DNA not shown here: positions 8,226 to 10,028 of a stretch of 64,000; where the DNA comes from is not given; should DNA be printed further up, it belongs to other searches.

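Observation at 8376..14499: Operon coupling a GlgA-like glucan synthase, a signal-peptide-less CGTase-architecture GH13 enzyme and an ABC-2 exporter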

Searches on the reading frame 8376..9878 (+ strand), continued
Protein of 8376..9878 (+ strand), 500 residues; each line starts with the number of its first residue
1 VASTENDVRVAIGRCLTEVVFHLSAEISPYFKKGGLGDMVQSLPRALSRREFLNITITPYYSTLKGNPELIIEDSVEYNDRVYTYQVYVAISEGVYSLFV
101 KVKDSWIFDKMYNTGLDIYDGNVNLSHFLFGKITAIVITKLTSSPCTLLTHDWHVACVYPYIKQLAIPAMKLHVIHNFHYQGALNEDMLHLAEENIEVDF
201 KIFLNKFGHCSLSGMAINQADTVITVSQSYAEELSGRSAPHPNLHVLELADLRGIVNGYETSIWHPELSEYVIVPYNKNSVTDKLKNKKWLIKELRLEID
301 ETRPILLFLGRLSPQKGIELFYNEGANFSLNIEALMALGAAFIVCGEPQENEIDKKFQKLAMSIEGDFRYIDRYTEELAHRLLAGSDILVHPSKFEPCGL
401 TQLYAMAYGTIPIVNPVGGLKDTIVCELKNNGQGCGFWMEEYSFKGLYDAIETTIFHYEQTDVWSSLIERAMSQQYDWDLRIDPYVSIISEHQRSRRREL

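Call 24: find_encoding_contigs(protein=P0128, flank=10000, max_places=1)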
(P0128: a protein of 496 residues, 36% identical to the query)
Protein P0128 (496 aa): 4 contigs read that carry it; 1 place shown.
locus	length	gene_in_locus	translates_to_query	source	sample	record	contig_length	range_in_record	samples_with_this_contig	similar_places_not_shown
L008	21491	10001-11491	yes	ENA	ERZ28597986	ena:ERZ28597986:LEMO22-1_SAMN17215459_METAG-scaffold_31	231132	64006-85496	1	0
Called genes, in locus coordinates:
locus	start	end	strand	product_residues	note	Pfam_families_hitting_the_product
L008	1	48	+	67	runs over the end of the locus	-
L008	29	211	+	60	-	-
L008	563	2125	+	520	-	PF14412:AHH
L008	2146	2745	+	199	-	PF07791:Imm11, PF15570:Imm43 (weak)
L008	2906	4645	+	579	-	-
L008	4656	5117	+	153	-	-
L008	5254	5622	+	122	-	-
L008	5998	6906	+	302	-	PF15649:Tox-REase-7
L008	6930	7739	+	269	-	-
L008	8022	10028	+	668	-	PF00128:Alpha-amylase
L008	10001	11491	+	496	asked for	PF08323:Glyco_transf_5, PF13439:Glyco_transf_4 (faint), PF13579:Glyco_trans_4_4 (weak), PF00534:Glycos_transf_1, PF20706:GT4-conflict (weak), PF13692:Glyco_trans_1_4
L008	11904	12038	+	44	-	-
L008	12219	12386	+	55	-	PF03372:Exo_endo_phos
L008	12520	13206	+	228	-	PF03167:UDG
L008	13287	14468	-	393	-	PF07690:MFS_1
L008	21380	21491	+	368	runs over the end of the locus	PF13439:Glyco_transf_4, PF13579:Glyco_trans_4_4 (weak), PF00534:Glycos_transf_1, PF13524:Glyco_trans_1_2 (weak), PF13692:Glyco_trans_1_4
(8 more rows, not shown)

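Call 25: find_encoding_contigs(protein=P0129, flank=10000, max_places=1)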
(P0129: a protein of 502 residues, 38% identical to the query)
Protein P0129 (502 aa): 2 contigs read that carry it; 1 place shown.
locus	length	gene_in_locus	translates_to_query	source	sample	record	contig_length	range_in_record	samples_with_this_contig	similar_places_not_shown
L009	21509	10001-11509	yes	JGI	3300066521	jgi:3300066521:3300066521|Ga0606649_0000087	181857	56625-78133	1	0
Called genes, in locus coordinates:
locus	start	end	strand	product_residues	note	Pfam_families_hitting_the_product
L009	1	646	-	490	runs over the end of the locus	PF08309:LVIVD (weak)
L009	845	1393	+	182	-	-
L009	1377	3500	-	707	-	PF01590:GAF (weak), PF13185:GAF_2 (faint), PF07228:SpoIIE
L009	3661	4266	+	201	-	-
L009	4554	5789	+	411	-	-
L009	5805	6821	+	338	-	-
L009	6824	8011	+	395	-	PF07690:MFS_1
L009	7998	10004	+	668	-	PF00128:Alpha-amylase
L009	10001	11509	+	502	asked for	PF08323:Glyco_transf_5, PF13439:Glyco_transf_4 (faint), PF20706:GT4-conflict (faint), PF00534:Glycos_transf_1, PF13692:Glyco_trans_1_4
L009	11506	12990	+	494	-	PF11794:HpaB_N, PF03241:HpaB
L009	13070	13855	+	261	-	PF22677:Ble-like_N (faint), PF00903:Glyoxalase, PF18029:Glyoxalase_6 (weak)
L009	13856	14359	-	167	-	PF08534:Redoxin, PF00578:AhpC-TSA, PF00085:Thioredoxin (weak), PF13905:Thioredoxin_8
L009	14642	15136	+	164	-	-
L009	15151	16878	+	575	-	PF07969:Amidohydro_3, PF01979:Amidohydro_1 (faint)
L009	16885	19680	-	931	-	PF07504:FTP, PF02128:Peptidase_M36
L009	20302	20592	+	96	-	-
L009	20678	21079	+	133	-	-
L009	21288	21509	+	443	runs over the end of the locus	PF02321:OEP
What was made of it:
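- It sits beside an HpaB-type oxygenase in L009 (call 25).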

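Call 26: find_encoding_contigs(protein=P0148, flank=10000, max_places=1)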
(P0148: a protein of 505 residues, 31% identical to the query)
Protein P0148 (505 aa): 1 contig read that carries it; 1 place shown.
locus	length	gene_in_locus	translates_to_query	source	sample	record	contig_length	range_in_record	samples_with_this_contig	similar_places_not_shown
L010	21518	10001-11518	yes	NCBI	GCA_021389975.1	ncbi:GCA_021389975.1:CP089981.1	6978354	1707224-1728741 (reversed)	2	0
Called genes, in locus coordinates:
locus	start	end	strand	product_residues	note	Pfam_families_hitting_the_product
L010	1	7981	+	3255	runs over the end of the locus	PF00501:AMP-binding, PF00550:PP-binding, PF00668:Condensation, PF00501:AMP-binding, PF00550:PP-binding, PF00668:Condensation, PF00501:AMP-binding, PF00550:PP-binding, +5 more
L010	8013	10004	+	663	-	PF00128:Alpha-amylase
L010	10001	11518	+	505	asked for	PF08323:Glyco_transf_5, PF00534:Glycos_transf_1, PF13692:Glyco_trans_1_4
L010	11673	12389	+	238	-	-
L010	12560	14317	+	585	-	PF02543:Carbam_trans_N, PF16861:Carbam_trans_C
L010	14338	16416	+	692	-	-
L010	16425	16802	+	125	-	PF00975:Thioesterase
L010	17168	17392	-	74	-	-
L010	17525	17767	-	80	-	-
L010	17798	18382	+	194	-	-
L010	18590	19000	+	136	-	-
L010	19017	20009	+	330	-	PF07732:Cu-oxidase_3 (weak)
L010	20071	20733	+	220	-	PF07731:Cu-oxidase_2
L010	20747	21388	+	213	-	PF01965:DJ-1_PfpI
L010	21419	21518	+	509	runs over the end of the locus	PF00264:Tyrosinase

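Call 29: search_solved_structures(query=L006:7978-9999:+, max_evalue=0.00001)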
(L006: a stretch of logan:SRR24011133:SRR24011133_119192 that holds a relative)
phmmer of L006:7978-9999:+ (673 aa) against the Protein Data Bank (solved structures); distinct sequences matched with E-value up to 0.00001: 278 (the best 60 are shown).
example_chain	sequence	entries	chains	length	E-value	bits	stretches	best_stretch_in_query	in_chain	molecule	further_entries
1jf6_A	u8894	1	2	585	4.7e-85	289.5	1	150-622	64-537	ALPHA AMYLASE II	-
1bvz_A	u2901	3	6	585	6.2e-85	289.1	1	150-622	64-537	PROTEIN (ALPHA-AMYLASE II) | ALPHA-AMYLASE II | Neopullulanase 2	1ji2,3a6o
1j0h_A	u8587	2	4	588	1.1e-84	288.3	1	214-623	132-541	neopullulanase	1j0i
1wzk_A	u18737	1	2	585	1.2e-84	288.2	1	150-622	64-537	Alpha-amylase II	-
1jf5_A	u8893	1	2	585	1.4e-84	287.9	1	150-622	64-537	ALPHA AMYLASE II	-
1wzm_A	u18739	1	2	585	1.6e-84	287.7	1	150-622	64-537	Alpha-amylase II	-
1j0j_A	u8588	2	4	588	2.6e-84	287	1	214-623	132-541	neopullulanase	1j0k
1jib_A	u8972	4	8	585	3.1e-84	286.8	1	150-622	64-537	NEOPULLULANASE | ALPHA-AMYLASE II | Neopullulanase 2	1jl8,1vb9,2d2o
1g1y_A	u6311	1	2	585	4.2e-84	286.3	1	150-622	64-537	ALPHA-AMYLASE II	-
1wzl_A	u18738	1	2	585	5.8e-84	285.9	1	150-622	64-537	Alpha-amylase II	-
1sma_A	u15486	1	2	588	1.5e-83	284.5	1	215-623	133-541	MALTOGENIC AMYLASE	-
1vfm_A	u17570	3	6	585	1.5e-83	284.5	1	150-622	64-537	Neopullulanase 2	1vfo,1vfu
1gvi_A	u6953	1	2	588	1.9e-82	280.9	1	215-623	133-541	MALTOGENIC AMYLASE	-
1ea9_C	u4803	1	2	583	3.7e-74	253.4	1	201-607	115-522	CYCLOMALTODEXTRINASE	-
2z1k_A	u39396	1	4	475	3.1e-69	237.2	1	216-598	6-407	(Neo)pullulanase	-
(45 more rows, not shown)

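Call 30: search_protein_families(library=ncbifam, proteins=[L006:7978-9999:+, L010:8013-10004:+, L004:11506-13527:+, L004:10001-11503:+, L006:10001-11491:+], max_evalue=0.00001)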
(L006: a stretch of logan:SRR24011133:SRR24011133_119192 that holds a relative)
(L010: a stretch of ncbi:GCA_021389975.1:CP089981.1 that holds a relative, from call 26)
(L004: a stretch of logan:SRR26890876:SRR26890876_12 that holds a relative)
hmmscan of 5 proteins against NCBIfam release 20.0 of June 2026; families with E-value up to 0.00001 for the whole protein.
L006:7978-9999:+ (673 aa): 39 families (the best 25 are shown)
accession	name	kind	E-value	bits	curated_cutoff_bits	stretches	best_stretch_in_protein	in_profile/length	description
NF041090.1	Cyc-maltodext_AglB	equivalog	9.7e-84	281.8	540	1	248-647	55-436/470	cyclomaltodextrinase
NF008051.0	PRK10785.1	equivalog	1.3e-65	221.8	568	1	166-640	74-580/607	maltodextrin glucosidase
NF011083.0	PRK14510.1-2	equivalog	1e-53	182.2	1322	1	252-623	217-622/1186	bifunctional glycogen debranching protein GlgX/4-alpha-glucanotransferase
TIGR02403.1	trehalose_treC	equivalog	9.9e-42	143.3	799.05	2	254-412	23-194/544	alpha,alpha-phosphotrehalase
TIGR02456.1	treS_nterm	equivalog_domain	1.3e-35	122.9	678.35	1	255-412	25-198/539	maltose alpha-D-glucosyltransferase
NF051899.1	BetGalacBglAAgro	equivalog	2.2e-33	115.5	900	1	254-412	24-198/537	beta-galactosidase BglA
NF041321.1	Alpha-amyl_MalA_Halo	equivalog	9.2e-33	113.5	875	2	259-430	283-444/666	alpha-amylase MalA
NF008183.0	PRK10933.1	subfamily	4.4e-32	111.5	535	1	255-413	30-202/551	alpha,alpha-phosphotrehalase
TIGR02402.1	trehalose_TreZ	equivalog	2.6e-23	82.1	538.8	1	255-332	109-188/545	malto-oligosyltrehalose trehalohydrolase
TIGR02401.1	trehalose_TreY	equivalog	4.1e-23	81.6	498.65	1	263-355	21-118/838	malto-oligosyltrehalose synthase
NF007051.0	PRK09505.1-1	equivalog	2.9e-18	65.3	864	2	244-376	225-384/686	alpha-amylase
NF011084.0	PRK14511.1-1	equivalog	9.8e-17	60.9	1021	1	259-353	18-116/728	malto-oligosyltrehalose synthase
NF007060.0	PRK09505.2-5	equivalog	1.5e-16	59.6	790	1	248-332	225-324/690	alpha-amylase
NF011085.0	PRK14511.1-2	equivalog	1.9e-16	59.4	1312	1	264-355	25-120/873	malto-oligosyltrehalose synthase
NF003811.1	PRK05402.1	equivalog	1.2e-15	57.2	741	1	264-421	169-312/619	1,4-alpha-glucan branching protein GlgB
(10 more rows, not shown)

L010:8013-10004:+ (663 aa): 33 families (the best 25 are shown)
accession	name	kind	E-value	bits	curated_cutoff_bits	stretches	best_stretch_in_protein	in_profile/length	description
NF041090.1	Cyc-maltodext_AglB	equivalog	7e-81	272.4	540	1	214-616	11-406/470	cyclomaltodextrinase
NF008051.0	PRK10785.1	equivalog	4.8e-66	223.2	568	1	146-621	56-565/607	maltodextrin glucosidase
NF011083.0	PRK14510.1-2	equivalog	3.3e-51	173.9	1322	2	243-510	215-494/1186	bifunctional glycogen debranching protein GlgX/4-alpha-glucanotransferase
NF041321.1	Alpha-amyl_MalA_Halo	equivalog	1.3e-33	116.4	875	1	249-620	280-630/666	alpha-amylase MalA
TIGR02403.1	trehalose_treC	equivalog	6.3e-30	104.3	799.05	1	248-347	24-122/544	alpha,alpha-phosphotrehalase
TIGR02456.1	treS_nterm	equivalog_domain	1.5e-27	96.3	678.35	1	248-346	25-123/539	maltose alpha-D-glucosyltransferase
NF051899.1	BetGalacBglAAgro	equivalog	1.8e-26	92.7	900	1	248-404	25-198/537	beta-galactosidase BglA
TIGR02401.1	trehalose_TreY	equivalog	2.9e-26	92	498.65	1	254-349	19-119/838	malto-oligosyltrehalose synthase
NF008183.0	PRK10933.1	subfamily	1.4e-23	83.4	535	1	248-346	30-127/551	alpha,alpha-phosphotrehalase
NF007059.0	PRK09505.2-4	equivalog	5.7e-20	71.2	865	1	214-337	192-328/683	alpha-amylase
NF007051.0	PRK09505.1-1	equivalog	7.5e-20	70.5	864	1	214-325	202-328/686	alpha-amylase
NF011086.0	PRK14511.1-3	equivalog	3.4e-18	65.2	1411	1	249-349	17-122/924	malto-oligosyltrehalose synthase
NF011084.0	PRK14511.1-1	equivalog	1.2e-17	63.9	1021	1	249-347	15-117/728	malto-oligosyltrehalose synthase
NF007060.0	PRK09505.2-5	equivalog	1.9e-17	62.5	790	1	213-324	197-323/690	alpha-amylase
TIGR02402.1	trehalose_TreZ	equivalog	2.8e-17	62.2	538.8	1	248-323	109-186/545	malto-oligosyltrehalose trehalohydrolase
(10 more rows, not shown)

L004:11506-13527:+ (673 aa): 28 families (the best 25 are shown)
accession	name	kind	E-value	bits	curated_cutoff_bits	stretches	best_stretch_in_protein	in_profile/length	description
NF008051.0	PRK10785.1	equivalog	5.6e-35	120.6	568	1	36-442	171-577/607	maltodextrin glucosidase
NF041090.1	Cyc-maltodext_AglB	equivalog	3.2e-30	105.4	540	1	29-434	50-416/470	cyclomaltodextrinase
NF006970.0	PRK09441.1-3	equivalog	2.8e-23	82.3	516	1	43-477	57-463/466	alpha-amylase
NF051899.1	BetGalacBglAAgro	equivalog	1.9e-20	72.8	900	1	34-221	18-201/537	beta-galactosidase BglA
NF011083.0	PRK14510.1-2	equivalog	8.1e-20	70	1322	2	333-438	528-631/1186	bifunctional glycogen debranching protein GlgX/4-alpha-glucanotransferase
NF008183.0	PRK10933.1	subfamily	2.9e-19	69.2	535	1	4-220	4-203/551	alpha,alpha-phosphotrehalase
TIGR02403.1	trehalose_treC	equivalog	3.1e-19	69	799.05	1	11-219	5-195/544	alpha,alpha-phosphotrehalase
NF007051.0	PRK09505.1-1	equivalog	8.4e-18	63.7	864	1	6-133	194-329/686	alpha-amylase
TIGR02456.1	treS_nterm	equivalog_domain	1.9e-17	63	678.35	1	34-220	18-200/539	maltose alpha-D-glucosyltransferase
NF007058.0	PRK09505.2-3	equivalog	4e-17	61.6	897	1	12-134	211-341/742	alpha-amylase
NF006969.0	PRK09441.1-2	equivalog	1e-16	60.9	382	1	185-476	199-479/483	alpha-amylase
NF007060.0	PRK09505.2-5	equivalog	1.8e-16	59.3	790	1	6-131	190-323/690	alpha-amylase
NF007052.0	PRK09505.1-2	equivalog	3.4e-16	58.6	749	1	7-146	185-332/677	alpha-amylase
NF007059.0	PRK09505.2-4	equivalog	2.5e-15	55.8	865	1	7-140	185-326/683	alpha-amylase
NF007053.0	PRK09505.1-3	equivalog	1.1e-14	53.6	1269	1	8-133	188-321/687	alpha-amylase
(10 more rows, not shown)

L004:10001-11503:+ (500 aa): 13 families
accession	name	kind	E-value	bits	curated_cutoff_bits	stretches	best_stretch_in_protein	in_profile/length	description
TIGR02095.1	glgA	subfamily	2.4e-95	320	328.45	1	14-496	2-474/477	glycogen/starch synthase, ADP-glucose type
NF001899.0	PRK00654.1-2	equivalog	3.3e-83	279.7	459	1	14-495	2-471/478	glycogen synthase GlgA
NF001898.0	PRK00654.1-1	equivalog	5.7e-83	279.1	603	1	14-495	2-471/477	glycogen synthase GlgA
NF001903.0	PRK00654.2-2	equivalog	7.6e-83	278.8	616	1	13-495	1-474/482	glycogen synthase GlgA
NF001900.0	PRK00654.1-3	equivalog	1.6e-71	241.2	509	1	15-495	3-450/481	glycogen synthase GlgA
NF001905.0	PRK00654.2-4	subfamily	5.4e-63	213.2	560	1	13-495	1-482/489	glycogen synthase GlgA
NF010699.0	PRK14099.1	equivalog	3e-58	197.5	762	1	13-495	4-475/485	glycogen synthase GlgA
NF001906.0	PRK00654.2-5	equivalog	2e-56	191.9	870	1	11-495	4-479/485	glycogen synthase GlgA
NF001904.0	PRK00654.2-3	equivalog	4.7e-52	177.3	577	1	14-485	2-460/475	glycogen synthase GlgA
NF010698.0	PRK14098.1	equivalog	1.8e-51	175.3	754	1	13-495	6-482/489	starch synthase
NF001901.0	PRK00654.1-5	equivalog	3.3e-48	164.4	649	1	14-495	25-487/502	glycogen synthase GlgA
NF001902.0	PRK00654.2-1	equivalog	1.8e-47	162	845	1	15-495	3-485/492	glycogen synthase GlgA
TIGR02149.1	glgA_Coryne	subfamily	4.6e-06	26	302.4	0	289-472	196-360/391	glycogen synthase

L006:10001-11491:+ (496 aa): 12 families
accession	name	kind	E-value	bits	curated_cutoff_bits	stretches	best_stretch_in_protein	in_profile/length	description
TIGR02095.1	glgA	subfamily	9.2e-96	321.3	328.45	1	19-495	3-474/477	glycogen/starch synthase, ADP-glucose type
NF001898.0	PRK00654.1-1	equivalog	5.3e-82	275.9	603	1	19-494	3-471/477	glycogen synthase GlgA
NF001899.0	PRK00654.1-2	equivalog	3.7e-80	269.6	459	1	19-495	3-472/478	glycogen synthase GlgA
NF001903.0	PRK00654.2-2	equivalog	8.8e-80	268.7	616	1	19-494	3-474/482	glycogen synthase GlgA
NF001900.0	PRK00654.1-3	equivalog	1.7e-67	228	509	1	19-495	3-451/481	glycogen synthase GlgA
NF001905.0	PRK00654.2-4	subfamily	1.2e-60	205.5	560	1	19-494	3-482/489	glycogen synthase GlgA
NF010699.0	PRK14099.1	equivalog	8.6e-60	202.6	762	1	19-495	6-476/485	glycogen synthase GlgA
NF010698.0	PRK14098.1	equivalog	1.6e-50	172.2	754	1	19-495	8-483/489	starch synthase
NF001906.0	PRK00654.2-5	equivalog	2.7e-48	165.1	870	1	19-495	8-480/485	glycogen synthase GlgA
NF001902.0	PRK00654.2-1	equivalog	5.6e-48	163.7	845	1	19-494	3-485/492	glycogen synthase GlgA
NF001901.0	PRK00654.1-5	equivalog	9.1e-48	163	649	1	146-494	159-487/502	glycogen synthase GlgA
NF001904.0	PRK00654.2-3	equivalog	1.5e-44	152.5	577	1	19-495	3-471/475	glycogen synthase GlgA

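Call 36: find_related_loci(query=A1, collection=genome_contigs, flank=10000)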
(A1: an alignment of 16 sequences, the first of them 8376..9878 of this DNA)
Query A1 (500 aa) in genome_contigs; peptide patterns used: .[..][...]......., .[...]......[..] (x = any residue, [..] = any of these).
600 stretches matched a pattern (row limit reached: there are more); 597 encode a relative of the query (tblastn E <= 1e-3); the best 80 are kept; 80 distinct loci.
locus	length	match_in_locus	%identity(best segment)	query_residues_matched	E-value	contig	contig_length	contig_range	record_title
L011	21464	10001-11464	37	18-494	1e-101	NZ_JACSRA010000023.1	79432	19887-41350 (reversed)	Clostridium cibarium strain Sa3CVN1 NODE_23_length_79432_cov_36.901216, whole genome shotgun sequence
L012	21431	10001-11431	30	23-496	3e-56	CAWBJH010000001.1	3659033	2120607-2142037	MAG: uncultured delta proteobacterium isolate MFD03323.bin.1.18 genome assembly, contig: contig_33361, whole genome shot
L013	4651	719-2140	31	20-491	4e-56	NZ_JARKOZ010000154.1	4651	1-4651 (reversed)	MAG: Solidesulfovibrio sp. isolate D159_maxbin.009 k141_35416, whole genome shotgun sequence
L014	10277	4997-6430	31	15-488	1e-55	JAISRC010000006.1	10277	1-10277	MAG: Desulfovibrio sp. isolate Kf353_bin37 k119_357450, whole genome shotgun sequence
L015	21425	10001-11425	29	25-488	4e-55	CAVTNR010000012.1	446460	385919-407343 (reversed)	MAG: uncultured bacterium isolate MFD04716.bin.3.7 genome assembly, contig: contig_29921, whole genome shotgun sequence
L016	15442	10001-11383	30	17-491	3e-55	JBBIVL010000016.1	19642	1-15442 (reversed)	MAG: Candidatus Bipolaricaulota bacterium isolate PGS172224_bin_76 NODE_672_length_19642_cov_5.006229, whole genome shot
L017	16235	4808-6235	29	16-488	3e-54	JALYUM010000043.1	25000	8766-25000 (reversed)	MAG: Pseudomonadota bacterium isolate LAG bin17 SD1463-65_k127_1028154, whole genome shotgun sequence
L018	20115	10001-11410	31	23-490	4e-54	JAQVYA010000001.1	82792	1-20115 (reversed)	MAG: Desulfovibrio sp. isolate STF2_139 NODE_475_length_82792_cov_4.181951_Sandtown_F2, whole genome shotgun sequence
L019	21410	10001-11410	29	20-488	5e-54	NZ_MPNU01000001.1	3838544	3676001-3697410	Edwardsiella piscicida strain ACC35.1 scaffold00001, whole genome shotgun sequence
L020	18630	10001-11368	30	20-488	2e-53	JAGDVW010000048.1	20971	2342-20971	MAG: Candidatus Acetothermia bacterium isolate KUB_Bin03 NODE_448_length_20971_cov_54.044272, whole genome shotgun seque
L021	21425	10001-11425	29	20-490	2e-52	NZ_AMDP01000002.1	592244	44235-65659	Enterococcus sp. 5H Contig00002, whole genome shotgun sequence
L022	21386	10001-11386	29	23-488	2e-52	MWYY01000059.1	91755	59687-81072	MAG: Acidobacteria bacterium 28-9 NODE_10_length_91755_cov_16.0622_ID_1458, whole genome shotgun sequence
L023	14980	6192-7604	28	20-488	4e-52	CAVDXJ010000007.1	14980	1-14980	Oscillospiraceae bacterium isolate SRR8978468_cleanbin_000005 genome assembly, contig: Spades_SRR8978468_contig_154, who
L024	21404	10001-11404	28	23-494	2e-52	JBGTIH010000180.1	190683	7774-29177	MAG: Pyrinomonadaceae bacterium isolate JTS-RE26 k141_3576835, whole genome shotgun sequence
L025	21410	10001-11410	31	20-488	4e-52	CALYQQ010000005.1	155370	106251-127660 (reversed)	MAG: uncultured Enterobacterales bacterium isolate SRR11267070_bin.21_metawrap_v1.3.0_MAG genome assembly, contig: ERZ95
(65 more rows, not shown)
